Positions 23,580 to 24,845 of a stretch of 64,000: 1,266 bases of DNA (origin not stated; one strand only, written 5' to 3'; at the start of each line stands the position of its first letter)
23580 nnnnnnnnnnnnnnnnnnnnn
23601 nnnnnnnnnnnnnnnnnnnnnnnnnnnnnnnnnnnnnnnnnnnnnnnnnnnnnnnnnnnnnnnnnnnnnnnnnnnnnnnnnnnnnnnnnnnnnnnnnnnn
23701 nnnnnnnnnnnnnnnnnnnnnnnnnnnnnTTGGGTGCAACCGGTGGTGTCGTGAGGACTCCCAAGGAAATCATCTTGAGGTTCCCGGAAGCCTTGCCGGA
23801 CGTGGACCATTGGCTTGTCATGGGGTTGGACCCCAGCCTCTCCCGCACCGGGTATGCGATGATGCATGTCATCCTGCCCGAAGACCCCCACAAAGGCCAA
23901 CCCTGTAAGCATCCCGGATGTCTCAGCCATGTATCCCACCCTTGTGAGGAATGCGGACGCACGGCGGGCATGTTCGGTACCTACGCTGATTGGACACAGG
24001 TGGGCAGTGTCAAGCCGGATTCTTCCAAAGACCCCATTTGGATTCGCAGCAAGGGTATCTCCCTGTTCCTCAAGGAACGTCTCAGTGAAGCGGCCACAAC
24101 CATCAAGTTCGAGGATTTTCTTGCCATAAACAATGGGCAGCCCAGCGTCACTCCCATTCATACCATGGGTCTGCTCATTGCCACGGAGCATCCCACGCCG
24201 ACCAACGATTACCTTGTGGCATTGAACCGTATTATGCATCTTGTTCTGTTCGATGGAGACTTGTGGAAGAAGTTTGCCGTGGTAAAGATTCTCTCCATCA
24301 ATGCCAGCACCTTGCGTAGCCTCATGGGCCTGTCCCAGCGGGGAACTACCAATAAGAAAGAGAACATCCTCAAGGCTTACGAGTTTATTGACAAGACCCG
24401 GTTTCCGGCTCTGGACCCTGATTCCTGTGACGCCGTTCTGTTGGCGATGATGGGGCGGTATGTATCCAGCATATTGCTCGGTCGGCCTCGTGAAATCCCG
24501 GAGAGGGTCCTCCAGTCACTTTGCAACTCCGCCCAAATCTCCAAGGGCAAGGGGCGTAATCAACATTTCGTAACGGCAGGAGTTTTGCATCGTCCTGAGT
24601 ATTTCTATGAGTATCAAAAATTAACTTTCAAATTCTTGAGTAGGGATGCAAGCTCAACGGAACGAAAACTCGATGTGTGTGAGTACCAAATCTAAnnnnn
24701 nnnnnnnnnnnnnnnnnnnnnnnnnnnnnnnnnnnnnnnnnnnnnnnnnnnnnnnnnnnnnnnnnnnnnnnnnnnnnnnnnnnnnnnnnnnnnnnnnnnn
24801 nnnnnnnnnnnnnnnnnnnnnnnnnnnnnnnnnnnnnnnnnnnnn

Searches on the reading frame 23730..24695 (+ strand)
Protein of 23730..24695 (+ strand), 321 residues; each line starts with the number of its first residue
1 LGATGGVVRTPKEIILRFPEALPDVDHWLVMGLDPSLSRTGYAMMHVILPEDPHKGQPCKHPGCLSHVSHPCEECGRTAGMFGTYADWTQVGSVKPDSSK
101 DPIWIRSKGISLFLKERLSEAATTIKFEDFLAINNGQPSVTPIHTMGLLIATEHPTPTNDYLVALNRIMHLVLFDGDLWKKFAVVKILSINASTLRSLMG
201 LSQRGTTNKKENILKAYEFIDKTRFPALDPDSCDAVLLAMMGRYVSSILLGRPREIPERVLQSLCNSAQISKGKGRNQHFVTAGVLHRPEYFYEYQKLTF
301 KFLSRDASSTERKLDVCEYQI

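Call 49: search_protein_families(library=pfam, proteins=[window:23730-24695:+], max_evalue=0.01)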
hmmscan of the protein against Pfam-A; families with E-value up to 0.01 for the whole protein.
window:23730-24695:+ (321 aa): 0 families

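Call 53: search_protein_families(library=phrogs, proteins=[window:23730-24695:+], max_evalue=0.001)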
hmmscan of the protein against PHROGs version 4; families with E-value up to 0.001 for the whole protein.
window:23730-24695:+ (321 aa): 1 family
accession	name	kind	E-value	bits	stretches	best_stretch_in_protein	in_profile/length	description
phrog_159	-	DNA, RNA and nucleotide metabolism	0.00038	20.5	0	30-53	90-113/330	RuvC-like Holliday junction resolvase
